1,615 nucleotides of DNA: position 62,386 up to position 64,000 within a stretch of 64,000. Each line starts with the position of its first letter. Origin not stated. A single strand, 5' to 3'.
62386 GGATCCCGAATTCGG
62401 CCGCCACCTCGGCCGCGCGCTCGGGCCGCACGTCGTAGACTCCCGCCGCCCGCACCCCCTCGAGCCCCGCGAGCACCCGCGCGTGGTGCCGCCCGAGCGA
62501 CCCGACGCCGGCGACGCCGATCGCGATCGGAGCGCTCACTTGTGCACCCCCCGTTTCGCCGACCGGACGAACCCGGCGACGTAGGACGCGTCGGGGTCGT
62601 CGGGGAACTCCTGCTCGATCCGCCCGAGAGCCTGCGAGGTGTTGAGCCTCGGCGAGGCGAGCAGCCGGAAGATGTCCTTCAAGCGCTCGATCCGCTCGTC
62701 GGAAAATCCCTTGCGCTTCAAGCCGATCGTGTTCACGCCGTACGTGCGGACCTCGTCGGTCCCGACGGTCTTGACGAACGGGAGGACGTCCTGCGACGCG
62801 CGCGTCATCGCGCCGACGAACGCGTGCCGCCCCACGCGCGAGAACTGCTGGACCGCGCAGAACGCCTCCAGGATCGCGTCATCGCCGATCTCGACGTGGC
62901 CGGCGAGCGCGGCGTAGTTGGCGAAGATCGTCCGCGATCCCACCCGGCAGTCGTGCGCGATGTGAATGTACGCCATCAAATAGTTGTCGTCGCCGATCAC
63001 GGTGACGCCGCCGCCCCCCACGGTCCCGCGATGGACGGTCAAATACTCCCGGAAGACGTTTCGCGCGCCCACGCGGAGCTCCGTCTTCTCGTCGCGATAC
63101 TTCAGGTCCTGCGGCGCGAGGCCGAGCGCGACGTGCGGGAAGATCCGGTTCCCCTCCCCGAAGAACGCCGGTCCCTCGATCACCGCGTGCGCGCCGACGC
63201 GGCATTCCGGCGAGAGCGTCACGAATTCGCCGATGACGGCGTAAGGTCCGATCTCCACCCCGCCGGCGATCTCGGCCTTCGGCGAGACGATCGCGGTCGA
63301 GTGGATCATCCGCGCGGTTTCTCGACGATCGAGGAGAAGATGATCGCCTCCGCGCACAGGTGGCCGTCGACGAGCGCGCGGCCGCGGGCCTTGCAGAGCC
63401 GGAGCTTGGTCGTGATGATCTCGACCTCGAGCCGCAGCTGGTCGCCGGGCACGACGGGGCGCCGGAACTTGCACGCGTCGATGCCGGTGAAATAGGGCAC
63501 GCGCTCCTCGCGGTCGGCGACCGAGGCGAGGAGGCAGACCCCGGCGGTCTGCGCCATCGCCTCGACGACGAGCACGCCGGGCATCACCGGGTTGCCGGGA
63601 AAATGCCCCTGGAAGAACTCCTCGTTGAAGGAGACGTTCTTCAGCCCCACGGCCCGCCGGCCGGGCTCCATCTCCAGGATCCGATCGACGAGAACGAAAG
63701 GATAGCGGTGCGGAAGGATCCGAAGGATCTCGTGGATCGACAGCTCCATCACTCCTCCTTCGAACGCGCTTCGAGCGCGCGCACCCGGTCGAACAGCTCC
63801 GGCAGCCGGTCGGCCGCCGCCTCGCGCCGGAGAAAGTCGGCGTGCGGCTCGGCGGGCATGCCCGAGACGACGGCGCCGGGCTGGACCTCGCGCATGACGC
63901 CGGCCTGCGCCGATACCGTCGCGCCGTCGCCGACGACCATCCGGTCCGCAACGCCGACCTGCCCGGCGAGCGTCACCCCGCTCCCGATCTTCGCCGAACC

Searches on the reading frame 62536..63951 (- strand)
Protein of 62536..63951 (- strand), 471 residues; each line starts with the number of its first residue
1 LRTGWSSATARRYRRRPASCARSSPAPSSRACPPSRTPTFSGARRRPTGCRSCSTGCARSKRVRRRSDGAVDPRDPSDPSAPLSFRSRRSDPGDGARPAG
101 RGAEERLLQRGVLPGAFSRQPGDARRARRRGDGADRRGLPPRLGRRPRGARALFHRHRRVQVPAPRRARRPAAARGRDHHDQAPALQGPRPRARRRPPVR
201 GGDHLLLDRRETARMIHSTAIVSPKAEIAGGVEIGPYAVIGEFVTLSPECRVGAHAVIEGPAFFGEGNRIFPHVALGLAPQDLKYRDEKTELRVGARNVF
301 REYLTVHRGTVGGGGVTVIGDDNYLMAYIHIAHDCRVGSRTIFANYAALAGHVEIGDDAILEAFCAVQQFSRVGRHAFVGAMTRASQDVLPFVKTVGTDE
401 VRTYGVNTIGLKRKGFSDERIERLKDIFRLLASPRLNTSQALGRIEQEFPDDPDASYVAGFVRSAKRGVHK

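Call 67: search_protein_families(library=pfam, proteins=[window:62536-63951:-], max_evalue=0.001)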
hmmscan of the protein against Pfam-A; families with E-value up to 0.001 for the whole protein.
window:62536-63951:- (471 aa): 2 families
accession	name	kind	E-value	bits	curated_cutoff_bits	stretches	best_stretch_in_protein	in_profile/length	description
PF00132.30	Hexapep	-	1.6e-20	72.3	27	3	317-350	2-35/36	Bacterial transferase hexapeptide (six repeats)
PF13720.11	Acetyltransf_11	-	4.6e-20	72.2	24.5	1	388-469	1-81/82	Udp N-acetylglucosamine O-acyltransferase; Domain 2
